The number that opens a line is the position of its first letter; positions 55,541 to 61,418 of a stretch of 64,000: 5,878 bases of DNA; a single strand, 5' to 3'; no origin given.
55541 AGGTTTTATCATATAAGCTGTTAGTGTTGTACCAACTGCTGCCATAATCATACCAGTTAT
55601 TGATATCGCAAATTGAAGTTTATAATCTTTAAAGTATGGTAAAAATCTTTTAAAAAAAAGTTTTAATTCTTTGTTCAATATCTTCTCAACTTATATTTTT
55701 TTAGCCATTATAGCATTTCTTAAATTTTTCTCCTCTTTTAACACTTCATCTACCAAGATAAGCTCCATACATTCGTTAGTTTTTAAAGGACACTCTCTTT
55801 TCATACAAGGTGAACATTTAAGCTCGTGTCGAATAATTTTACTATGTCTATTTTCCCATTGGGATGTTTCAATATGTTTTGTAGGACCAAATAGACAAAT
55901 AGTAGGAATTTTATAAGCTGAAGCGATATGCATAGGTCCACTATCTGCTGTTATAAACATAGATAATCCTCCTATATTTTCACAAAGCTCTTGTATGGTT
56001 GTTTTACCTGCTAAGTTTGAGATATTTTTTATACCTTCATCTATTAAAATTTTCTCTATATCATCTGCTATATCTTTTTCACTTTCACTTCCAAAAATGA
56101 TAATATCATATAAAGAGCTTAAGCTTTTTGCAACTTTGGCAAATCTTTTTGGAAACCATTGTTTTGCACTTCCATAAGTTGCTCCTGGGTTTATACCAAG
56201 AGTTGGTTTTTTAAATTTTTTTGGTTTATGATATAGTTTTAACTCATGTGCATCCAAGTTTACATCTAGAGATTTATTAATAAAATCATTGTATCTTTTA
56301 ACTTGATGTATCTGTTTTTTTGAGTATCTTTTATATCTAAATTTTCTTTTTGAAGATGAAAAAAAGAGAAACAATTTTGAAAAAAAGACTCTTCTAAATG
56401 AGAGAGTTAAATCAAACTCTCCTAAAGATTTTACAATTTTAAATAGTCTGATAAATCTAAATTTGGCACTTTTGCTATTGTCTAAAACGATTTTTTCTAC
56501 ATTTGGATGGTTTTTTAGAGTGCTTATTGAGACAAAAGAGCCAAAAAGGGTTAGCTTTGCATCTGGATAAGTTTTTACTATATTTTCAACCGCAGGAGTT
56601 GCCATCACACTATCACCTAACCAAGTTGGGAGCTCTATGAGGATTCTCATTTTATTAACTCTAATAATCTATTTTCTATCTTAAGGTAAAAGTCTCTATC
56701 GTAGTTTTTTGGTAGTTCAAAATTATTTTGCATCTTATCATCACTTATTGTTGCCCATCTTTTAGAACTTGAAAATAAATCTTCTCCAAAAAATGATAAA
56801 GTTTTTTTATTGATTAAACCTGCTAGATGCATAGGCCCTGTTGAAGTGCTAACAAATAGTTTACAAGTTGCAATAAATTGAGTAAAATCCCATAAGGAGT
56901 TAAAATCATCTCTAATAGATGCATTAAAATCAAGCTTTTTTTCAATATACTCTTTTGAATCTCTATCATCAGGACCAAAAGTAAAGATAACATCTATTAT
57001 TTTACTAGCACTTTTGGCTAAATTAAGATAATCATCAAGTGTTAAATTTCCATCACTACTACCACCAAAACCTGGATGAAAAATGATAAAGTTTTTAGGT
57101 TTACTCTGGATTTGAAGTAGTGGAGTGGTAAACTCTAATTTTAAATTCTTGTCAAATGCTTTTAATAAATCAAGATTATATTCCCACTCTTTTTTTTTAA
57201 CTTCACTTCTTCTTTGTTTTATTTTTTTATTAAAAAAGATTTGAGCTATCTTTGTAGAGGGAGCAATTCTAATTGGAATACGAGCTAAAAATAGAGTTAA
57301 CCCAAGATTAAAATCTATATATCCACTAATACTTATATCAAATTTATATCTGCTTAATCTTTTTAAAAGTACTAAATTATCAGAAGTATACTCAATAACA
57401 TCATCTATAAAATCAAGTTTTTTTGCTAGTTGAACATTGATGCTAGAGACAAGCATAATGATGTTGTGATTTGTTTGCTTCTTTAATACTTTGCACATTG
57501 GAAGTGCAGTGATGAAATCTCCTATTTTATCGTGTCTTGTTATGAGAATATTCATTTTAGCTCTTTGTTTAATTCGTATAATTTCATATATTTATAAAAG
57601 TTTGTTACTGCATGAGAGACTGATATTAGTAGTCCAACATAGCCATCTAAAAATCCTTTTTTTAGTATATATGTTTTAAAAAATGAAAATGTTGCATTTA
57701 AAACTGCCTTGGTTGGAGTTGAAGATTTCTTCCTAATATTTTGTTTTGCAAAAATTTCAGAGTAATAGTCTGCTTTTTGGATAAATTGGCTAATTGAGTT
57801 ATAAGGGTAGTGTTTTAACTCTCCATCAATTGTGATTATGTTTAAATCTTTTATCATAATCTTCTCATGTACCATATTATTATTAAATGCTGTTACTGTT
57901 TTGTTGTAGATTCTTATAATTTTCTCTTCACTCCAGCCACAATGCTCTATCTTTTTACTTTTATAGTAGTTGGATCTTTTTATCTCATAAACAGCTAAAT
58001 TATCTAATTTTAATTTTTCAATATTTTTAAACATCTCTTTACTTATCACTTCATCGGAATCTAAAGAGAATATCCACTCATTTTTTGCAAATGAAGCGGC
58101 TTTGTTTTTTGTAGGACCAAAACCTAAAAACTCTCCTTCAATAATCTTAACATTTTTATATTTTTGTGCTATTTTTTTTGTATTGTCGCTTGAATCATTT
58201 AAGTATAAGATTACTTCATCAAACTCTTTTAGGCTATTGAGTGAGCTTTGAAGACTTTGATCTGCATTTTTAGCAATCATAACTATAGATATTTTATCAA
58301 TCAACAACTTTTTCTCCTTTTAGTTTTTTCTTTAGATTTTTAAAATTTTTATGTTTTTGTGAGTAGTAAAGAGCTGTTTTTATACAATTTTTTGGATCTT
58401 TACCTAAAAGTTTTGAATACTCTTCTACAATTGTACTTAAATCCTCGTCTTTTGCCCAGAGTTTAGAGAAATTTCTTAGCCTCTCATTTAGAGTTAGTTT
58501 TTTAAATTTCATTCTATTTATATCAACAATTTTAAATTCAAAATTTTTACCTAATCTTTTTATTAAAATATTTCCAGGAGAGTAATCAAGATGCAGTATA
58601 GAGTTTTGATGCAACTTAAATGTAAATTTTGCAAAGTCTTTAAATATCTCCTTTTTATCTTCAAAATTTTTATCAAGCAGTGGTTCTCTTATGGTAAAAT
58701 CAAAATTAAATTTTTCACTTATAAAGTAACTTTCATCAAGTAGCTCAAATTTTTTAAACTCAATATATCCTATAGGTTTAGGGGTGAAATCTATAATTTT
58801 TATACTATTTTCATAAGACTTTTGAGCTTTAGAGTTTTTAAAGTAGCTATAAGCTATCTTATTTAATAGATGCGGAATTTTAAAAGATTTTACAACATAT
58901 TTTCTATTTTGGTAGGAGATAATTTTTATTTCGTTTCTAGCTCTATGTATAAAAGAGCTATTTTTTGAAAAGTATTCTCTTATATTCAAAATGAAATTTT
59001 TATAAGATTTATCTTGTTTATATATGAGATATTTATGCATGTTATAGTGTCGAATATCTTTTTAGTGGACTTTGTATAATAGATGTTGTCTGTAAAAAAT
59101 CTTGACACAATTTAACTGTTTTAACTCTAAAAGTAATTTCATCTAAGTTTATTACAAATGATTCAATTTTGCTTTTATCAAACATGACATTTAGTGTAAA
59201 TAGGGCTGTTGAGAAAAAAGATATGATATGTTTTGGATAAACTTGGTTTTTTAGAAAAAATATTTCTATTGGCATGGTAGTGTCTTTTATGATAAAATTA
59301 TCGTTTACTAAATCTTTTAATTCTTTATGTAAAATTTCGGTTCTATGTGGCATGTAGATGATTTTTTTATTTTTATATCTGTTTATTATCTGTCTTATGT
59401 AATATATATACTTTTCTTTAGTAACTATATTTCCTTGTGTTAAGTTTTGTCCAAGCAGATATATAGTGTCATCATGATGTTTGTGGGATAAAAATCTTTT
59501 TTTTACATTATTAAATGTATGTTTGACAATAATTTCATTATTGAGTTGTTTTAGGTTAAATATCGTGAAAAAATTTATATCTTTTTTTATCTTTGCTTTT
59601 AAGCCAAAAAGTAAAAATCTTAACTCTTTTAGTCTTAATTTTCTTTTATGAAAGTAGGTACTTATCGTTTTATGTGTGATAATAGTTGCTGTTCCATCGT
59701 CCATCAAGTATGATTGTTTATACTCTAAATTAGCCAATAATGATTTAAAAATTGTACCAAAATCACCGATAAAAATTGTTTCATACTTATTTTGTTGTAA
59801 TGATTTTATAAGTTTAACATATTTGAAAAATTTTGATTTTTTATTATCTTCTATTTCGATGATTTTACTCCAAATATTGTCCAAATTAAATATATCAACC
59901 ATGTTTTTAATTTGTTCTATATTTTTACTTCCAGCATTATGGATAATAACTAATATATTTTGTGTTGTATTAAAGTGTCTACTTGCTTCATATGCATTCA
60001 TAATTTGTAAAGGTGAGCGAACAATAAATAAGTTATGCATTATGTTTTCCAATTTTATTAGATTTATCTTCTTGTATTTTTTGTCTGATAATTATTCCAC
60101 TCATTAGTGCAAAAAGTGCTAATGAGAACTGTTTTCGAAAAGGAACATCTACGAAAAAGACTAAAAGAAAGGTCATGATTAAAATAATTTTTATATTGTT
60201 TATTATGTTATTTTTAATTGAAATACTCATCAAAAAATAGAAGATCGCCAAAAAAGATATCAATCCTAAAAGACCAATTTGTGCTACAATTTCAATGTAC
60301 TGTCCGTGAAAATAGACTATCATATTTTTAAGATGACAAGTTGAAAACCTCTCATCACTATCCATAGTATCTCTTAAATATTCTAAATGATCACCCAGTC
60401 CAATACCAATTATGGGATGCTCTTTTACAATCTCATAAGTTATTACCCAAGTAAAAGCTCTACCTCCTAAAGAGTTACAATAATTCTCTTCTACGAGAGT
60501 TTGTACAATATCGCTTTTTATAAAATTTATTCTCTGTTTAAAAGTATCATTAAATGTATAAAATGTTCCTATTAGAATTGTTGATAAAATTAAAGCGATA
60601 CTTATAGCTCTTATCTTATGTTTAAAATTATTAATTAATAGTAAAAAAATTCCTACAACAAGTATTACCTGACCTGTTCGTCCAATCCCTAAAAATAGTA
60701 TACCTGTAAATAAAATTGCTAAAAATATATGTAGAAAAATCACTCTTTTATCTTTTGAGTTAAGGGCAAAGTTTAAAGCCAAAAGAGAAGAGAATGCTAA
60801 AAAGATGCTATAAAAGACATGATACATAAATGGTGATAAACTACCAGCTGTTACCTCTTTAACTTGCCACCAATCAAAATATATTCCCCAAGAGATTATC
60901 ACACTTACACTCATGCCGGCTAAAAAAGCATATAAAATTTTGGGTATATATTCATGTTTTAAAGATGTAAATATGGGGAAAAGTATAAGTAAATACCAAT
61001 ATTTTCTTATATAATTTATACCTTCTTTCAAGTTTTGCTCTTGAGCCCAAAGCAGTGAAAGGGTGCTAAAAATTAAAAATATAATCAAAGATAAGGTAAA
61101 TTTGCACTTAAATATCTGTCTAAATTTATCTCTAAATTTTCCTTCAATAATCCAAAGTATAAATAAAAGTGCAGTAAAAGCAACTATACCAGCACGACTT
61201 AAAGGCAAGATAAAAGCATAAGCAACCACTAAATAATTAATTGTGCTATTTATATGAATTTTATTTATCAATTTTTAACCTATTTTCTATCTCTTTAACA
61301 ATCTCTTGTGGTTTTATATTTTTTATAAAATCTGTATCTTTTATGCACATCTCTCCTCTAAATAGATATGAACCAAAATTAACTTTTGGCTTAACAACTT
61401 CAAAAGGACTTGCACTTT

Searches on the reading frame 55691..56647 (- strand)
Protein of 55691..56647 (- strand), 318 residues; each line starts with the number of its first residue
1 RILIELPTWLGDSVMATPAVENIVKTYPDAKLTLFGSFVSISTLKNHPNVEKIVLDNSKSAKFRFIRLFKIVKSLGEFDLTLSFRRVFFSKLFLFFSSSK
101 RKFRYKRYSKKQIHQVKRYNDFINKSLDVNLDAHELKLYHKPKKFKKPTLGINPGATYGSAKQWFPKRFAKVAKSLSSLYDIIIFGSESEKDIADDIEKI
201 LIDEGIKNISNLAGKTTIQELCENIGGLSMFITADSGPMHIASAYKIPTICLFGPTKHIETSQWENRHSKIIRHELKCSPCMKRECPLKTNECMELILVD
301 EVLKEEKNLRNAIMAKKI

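Call 68: search_protein_families(library=pfam, proteins=[window:55691-56647:-], max_evalue=0.00001)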
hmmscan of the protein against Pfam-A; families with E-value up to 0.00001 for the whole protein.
window:55691-56647:- (318 aa): 1 family
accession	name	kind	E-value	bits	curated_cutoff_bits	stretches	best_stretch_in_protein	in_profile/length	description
PF01075.23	Glyco_transf_9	-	1.1e-31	110.5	22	1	108-289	56-244/247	Glycosyltransferase family 9 (heptosyltransferase)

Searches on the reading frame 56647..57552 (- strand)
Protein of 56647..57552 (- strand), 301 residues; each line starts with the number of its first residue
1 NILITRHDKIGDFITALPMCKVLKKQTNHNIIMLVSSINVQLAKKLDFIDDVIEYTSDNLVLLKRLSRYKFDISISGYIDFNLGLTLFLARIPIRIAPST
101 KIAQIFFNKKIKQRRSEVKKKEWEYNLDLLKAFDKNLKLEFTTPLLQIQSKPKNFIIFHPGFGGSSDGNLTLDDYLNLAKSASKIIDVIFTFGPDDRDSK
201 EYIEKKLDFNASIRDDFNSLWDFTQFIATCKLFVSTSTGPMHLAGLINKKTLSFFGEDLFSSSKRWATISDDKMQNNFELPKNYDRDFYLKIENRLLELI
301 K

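Call 68: search_protein_families(library=pfam, proteins=[window:56647-57552:-], max_evalue=0.00001)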
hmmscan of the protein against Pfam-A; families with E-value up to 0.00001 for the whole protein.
window:56647-57552:- (301 aa): 1 family
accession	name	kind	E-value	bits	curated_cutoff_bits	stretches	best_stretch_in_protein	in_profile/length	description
PF01075.23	Glyco_transf_9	-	1.9e-06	27.9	22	1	140-281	92-232/247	Glycosyltransferase family 9 (heptosyltransferase)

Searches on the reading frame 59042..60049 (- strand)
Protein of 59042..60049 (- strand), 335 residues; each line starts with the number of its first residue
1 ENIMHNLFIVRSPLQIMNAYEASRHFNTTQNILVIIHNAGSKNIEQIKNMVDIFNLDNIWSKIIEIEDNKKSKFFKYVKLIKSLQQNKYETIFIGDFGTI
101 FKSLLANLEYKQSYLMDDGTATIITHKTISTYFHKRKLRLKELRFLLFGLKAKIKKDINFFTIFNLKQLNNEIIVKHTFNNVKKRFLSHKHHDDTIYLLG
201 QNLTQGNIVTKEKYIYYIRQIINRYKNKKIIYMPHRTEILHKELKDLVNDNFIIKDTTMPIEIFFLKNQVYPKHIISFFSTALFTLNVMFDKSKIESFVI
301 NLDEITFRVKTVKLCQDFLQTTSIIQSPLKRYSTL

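Call 68: search_protein_families(library=pfam, proteins=[window:59042-60049:-], max_evalue=0.00001)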
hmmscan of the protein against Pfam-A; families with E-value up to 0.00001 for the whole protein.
window:59042-60049:- (335 aa): 1 family
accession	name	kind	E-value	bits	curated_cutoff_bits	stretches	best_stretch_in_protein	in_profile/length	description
PF07388.17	A-2_8-polyST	-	2.7e-12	47.3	23.3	1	6-297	1-314/316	Alpha-2,8-polysialyltransferase (POLYST)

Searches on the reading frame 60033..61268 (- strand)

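Call 68: search_protein_families(library=pfam, proteins=[window:60033-61268:-], max_evalue=0.00001)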
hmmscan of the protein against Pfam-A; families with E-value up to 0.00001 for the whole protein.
window:60033-61268:- (411 aa): 1 family
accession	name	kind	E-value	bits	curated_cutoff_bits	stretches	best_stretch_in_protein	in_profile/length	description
PF04932.20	Wzy_C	-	9.4e-16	58.4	31.7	1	183-340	2-149/149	O-Antigen ligase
